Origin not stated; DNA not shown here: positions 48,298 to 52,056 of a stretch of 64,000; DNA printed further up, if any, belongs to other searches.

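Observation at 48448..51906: TPS-TPP fusion whose phosphatase domain has lost the HAD catalytic aspartates, plus a 340-aa membrane-anchored disordered N-terminal extension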

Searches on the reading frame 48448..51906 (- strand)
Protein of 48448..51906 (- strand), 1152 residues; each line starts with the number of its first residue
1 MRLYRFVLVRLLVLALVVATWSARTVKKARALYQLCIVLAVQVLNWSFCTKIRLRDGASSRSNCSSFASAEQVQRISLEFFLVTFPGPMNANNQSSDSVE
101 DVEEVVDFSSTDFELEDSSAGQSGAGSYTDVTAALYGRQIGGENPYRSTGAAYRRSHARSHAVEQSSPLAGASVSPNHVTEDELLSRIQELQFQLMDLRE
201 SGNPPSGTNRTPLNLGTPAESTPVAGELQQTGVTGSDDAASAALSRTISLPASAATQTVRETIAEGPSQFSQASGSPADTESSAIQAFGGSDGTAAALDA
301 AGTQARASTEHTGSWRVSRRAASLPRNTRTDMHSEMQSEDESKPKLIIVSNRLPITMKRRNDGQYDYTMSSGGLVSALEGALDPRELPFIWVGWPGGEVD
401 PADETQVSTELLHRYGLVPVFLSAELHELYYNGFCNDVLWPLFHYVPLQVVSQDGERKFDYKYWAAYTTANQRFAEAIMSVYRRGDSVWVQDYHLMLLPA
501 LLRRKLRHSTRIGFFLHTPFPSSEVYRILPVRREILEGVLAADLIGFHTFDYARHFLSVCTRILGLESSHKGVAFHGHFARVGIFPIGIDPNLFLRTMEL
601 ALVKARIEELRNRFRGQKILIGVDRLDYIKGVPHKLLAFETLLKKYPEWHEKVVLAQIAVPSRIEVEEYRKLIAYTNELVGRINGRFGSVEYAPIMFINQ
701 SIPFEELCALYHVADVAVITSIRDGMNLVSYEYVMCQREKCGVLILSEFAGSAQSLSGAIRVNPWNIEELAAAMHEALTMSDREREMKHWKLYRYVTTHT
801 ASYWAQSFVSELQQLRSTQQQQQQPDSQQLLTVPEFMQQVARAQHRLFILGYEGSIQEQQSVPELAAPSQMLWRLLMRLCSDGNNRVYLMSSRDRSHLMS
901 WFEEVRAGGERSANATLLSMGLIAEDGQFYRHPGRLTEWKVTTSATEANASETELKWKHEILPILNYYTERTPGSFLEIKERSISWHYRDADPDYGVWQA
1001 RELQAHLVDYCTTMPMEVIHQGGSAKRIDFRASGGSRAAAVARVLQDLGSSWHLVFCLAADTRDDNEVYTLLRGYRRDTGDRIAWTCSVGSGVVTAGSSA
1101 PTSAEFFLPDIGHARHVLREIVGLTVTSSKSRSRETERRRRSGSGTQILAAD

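Call 3: search_protein_families(library=pfam, proteins=[window:48448-51906:-], max_evalue=0.01)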
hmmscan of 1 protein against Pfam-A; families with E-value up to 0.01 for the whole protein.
window:48448-51906:- (1152 aa): 2 families
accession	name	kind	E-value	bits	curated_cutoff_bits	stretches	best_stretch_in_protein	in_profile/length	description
PF00982.27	Glyco_transf_20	-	1.6e-186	621.1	32.5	1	345-813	2-472/473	Glycosyltransferase family 20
PF02358.22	Trehalose_PPase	-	9.3e-35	120.3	27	1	850-1084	2-208/235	Trehalose-phosphatase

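Call 4: search_protein_families(library=ncbifam, proteins=[window:48448-51906:-], max_evalue=0.01)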
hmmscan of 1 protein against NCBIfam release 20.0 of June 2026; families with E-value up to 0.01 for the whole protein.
window:48448-51906:- (1152 aa): 7 families
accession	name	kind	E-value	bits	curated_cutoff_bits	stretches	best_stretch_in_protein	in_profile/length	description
NF011071.0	PRK14501.1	equivalog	1.6e-212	707.7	634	1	345-1073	3-692/729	bifunctional alpha,alpha-trehalose-phosphate synthase (UDP-forming)/trehalose-phosphatase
TIGR02400.1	trehalose_OtsA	equivalog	5e-177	589.2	564.85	1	345-814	1-456/456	alpha,alpha-trehalose-phosphate synthase (UDP-forming)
NF007513.0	PRK10117.1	equivalog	2.3e-94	317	759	1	345-827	3-466/474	alpha,alpha-trehalose-phosphate synthase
TIGR02398.1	gluc_glyc_Psyn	equivalog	2.2e-91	306.9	569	2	575-814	243-482/487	glucosylglycerol-phosphate synthase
TIGR00685.1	T6PP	equivalog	2.7e-14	53.6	68.05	1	843-1121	1-248/250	trehalose-phosphatase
TIGR04047.1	MSMEG_0565_glyc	hypoth_equivalog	1.1e-05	24.7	259.85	1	665-789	237-350/373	MSMEG_0565 family glycosyltransferase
TIGR04157.1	glyco_rSAM_CFB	subfamily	4.3e-05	22.7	400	0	616-650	226-260/406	TIGR04157 family glycosyltransferase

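Call 5: search_solved_structures(query=window:48448-51906:-, max_evalue=0.001, show_alignments=2)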
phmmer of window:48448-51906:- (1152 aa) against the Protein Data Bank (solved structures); distinct sequences matched with E-value up to 0.001: 26.
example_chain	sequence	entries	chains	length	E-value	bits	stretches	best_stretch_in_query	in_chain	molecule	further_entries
8fhw_A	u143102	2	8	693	8.5e-176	589.8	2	502-817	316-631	Alpha,alpha-trehalose-phosphate synthase (UDP-forming)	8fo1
5hvm_A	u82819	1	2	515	4.8e-174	584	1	337-817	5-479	Alpha,alpha-trehalose-phosphate synthase (UDP-forming)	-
6jbi_A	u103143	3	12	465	3.1e-172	578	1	345-815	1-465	Trehalose-6-phosphate synthase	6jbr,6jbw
9niq_A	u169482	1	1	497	5.5e-169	567.2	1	344-815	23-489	Alpha,alpha-trehalose-phosphate synthase [UDP-forming]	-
5huv_A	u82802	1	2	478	6.2e-169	567.1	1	345-815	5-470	Alpha,alpha-trehalose-phosphate synthase [UDP-forming]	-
5hut_A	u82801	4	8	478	6.2e-169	567.1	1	345-815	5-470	Alpha,alpha-trehalose-phosphate synthase [UDP-forming]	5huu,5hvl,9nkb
5hvo_A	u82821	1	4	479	4.5e-168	564.2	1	340-815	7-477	Alpha,alpha-trehalose-phosphate synthase (UDP-forming)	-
5jij_A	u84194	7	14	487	4.1e-97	329.3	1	342-817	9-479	Alpha,alpha-trehalose-phosphate synthase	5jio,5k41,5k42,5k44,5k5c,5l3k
5dxf_A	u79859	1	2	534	2e-90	307.1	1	428-812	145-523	trehalose-6-phosphate phosphatase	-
5hxa_A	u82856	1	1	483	2.2e-84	287.1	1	345-817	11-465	Alpha,alpha-trehalose-phosphate synthase (UDP-forming)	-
1uqt_A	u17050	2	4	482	1.4e-82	281.2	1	364-827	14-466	ALPHA, ALPHA-TREHALOSE-PHOSPHATE SYNTHASE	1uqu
2wtx_A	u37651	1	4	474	1.8e-82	280.8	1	364-827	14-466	ALPHA, ALPHA-TREHALOSE-PHOSPHATE SYNTHASE [UDP-FORMING]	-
5uof_A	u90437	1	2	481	1.7e-81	277.5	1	345-819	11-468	Alpha,alpha-trehalose-phosphate synthase (UDP-forming)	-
1gz5_A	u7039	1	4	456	9.6e-81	275.1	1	365-815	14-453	ALPHA-TREHALOSE-PHOSPHATE SYNTHASE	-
6jak_A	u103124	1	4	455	1.1e-80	274.9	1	365-815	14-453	Trehalose-6-phosphate synthase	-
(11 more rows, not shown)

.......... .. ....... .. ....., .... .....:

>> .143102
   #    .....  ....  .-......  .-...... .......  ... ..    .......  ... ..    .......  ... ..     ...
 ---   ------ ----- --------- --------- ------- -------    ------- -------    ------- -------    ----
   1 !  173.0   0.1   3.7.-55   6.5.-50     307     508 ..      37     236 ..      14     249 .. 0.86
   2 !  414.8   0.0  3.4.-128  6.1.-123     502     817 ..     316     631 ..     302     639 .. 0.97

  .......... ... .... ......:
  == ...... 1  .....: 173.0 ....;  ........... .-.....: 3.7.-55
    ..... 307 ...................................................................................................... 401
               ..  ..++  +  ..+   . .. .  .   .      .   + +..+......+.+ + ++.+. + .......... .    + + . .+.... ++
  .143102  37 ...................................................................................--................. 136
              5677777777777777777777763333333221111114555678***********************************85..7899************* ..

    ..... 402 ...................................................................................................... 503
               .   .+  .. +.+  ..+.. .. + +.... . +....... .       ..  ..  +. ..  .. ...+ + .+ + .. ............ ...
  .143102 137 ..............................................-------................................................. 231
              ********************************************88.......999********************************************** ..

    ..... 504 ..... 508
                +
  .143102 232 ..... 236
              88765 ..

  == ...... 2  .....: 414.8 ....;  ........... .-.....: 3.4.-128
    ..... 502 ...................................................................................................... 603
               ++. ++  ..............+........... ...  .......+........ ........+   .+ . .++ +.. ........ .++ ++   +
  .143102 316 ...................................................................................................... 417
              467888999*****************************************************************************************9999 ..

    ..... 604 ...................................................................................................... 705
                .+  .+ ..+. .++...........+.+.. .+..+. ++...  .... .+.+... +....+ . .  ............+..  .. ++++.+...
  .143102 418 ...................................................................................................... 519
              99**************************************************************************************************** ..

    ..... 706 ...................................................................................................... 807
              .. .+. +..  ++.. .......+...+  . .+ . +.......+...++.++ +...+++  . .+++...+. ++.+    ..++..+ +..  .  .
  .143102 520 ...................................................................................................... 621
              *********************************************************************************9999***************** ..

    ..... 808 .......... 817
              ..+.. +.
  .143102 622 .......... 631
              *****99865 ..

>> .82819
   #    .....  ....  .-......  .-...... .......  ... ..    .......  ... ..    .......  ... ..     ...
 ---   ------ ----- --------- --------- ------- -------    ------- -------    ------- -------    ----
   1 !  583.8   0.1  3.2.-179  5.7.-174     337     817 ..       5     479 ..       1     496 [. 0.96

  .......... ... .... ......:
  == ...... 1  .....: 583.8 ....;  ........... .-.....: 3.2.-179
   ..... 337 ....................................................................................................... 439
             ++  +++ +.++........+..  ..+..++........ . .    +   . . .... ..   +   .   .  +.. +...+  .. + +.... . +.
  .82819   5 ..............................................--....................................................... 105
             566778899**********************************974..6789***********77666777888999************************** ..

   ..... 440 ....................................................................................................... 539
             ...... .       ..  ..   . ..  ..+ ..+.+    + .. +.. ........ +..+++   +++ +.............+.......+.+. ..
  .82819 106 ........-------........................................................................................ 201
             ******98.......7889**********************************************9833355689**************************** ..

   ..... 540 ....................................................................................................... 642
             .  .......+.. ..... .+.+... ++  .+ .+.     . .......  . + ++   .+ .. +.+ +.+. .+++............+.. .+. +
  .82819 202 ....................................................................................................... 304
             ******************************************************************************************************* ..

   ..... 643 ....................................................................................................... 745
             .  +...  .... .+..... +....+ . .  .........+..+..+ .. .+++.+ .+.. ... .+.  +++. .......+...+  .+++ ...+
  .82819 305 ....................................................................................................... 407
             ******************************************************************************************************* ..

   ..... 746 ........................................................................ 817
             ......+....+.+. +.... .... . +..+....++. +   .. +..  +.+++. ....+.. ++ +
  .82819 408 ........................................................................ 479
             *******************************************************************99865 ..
